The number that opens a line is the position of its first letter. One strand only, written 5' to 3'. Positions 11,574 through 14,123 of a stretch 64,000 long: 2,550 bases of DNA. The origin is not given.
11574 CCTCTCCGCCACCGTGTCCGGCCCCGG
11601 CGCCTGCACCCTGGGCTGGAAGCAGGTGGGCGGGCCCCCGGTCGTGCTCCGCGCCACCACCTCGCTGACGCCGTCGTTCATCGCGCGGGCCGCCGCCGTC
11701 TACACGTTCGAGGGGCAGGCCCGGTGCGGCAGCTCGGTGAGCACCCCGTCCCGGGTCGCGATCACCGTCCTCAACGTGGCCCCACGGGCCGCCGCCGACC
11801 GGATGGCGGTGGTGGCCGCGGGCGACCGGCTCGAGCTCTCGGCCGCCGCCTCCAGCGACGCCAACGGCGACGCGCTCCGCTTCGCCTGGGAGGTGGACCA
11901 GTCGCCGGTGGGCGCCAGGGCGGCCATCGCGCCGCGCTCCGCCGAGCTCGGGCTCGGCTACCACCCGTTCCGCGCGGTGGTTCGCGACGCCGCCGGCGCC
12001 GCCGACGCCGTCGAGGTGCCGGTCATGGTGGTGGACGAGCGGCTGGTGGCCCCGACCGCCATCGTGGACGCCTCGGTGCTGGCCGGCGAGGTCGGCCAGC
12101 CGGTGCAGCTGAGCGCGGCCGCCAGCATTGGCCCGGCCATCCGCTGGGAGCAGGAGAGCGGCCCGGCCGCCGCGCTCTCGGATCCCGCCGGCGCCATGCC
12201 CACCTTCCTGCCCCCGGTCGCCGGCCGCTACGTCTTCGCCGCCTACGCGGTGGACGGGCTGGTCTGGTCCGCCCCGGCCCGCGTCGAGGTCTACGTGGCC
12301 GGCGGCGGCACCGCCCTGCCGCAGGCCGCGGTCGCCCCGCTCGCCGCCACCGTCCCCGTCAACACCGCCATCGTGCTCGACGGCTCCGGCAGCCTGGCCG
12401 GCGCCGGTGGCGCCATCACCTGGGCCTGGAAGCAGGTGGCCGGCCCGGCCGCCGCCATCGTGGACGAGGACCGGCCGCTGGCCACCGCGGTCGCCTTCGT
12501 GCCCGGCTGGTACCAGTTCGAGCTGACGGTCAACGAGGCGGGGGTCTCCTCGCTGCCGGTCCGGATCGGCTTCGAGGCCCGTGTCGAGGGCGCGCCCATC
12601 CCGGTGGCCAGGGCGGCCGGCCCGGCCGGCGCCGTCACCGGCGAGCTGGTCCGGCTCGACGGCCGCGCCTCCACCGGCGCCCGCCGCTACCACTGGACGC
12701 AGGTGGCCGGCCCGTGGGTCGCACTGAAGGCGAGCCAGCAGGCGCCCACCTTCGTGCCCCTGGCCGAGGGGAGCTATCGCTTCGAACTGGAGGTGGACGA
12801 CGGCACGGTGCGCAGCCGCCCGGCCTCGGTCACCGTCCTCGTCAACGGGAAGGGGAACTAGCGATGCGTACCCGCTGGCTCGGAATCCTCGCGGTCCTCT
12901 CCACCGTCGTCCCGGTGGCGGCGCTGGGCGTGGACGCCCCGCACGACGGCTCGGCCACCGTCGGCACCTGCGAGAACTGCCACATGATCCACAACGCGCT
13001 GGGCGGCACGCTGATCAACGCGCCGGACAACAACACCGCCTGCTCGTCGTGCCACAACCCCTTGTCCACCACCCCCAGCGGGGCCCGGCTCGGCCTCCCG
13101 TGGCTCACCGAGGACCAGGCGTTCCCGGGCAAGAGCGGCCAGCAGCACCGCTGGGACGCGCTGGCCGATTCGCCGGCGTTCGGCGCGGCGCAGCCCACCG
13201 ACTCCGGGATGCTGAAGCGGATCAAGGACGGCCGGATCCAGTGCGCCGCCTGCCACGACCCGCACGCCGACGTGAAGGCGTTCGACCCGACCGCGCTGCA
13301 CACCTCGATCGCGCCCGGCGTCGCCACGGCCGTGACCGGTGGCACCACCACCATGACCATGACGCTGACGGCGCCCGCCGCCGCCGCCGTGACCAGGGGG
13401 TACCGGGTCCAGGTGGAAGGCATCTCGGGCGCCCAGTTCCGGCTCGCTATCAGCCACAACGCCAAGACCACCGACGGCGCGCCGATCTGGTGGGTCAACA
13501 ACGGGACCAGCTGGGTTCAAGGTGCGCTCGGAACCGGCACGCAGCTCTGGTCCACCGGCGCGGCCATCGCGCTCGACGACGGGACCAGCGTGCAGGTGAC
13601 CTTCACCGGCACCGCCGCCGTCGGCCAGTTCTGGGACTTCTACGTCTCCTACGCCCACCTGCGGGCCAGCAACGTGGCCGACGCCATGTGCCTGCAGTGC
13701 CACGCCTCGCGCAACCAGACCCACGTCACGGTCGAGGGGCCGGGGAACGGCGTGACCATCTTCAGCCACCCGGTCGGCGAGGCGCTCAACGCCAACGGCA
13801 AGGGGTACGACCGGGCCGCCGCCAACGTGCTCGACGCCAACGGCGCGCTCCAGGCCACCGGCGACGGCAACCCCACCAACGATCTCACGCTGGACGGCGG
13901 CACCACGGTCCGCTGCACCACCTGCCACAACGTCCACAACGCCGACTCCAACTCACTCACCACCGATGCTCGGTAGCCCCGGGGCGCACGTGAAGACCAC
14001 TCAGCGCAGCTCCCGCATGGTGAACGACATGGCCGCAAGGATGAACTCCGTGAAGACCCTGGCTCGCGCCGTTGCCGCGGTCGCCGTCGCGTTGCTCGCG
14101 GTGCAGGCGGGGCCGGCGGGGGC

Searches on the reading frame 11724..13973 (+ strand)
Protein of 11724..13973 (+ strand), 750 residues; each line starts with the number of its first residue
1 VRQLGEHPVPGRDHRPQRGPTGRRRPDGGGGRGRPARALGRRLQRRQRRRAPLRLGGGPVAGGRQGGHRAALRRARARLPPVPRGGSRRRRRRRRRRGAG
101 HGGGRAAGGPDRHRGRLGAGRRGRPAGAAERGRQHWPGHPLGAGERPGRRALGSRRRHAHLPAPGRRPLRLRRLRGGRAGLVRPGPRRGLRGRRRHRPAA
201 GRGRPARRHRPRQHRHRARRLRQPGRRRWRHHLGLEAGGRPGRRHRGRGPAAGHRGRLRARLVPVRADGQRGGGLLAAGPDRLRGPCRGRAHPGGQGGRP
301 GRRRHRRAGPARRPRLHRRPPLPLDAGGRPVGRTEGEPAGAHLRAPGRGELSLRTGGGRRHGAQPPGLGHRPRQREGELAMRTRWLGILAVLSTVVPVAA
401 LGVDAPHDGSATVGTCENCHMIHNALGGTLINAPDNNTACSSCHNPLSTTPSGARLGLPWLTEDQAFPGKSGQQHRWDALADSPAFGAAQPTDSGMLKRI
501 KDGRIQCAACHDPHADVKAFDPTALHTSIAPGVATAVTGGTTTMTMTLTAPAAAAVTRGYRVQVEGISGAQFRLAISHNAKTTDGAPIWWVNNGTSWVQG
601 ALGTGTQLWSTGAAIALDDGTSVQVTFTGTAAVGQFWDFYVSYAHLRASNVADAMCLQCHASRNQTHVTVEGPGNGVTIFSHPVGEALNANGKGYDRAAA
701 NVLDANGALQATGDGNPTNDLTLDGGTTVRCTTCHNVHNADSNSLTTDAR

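Call 102: search_protein_families(library=pfam, proteins=[window:11724-13973:+], max_evalue=0.0001)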
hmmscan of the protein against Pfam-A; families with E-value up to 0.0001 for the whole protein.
window:11724-13973:+ (750 aa): 2 families
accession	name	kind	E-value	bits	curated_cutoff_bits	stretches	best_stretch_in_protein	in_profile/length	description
PF09699.15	Paired_CXXCH_1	-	3e-10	40.1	20.6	0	412-446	5-38/41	Doubled CXXCH motif (Paired_CXXCH_1)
PF14537.11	Cytochrom_c3_2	-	5.2e-09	36.9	25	0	406-445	50-79/79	Cytochrome c3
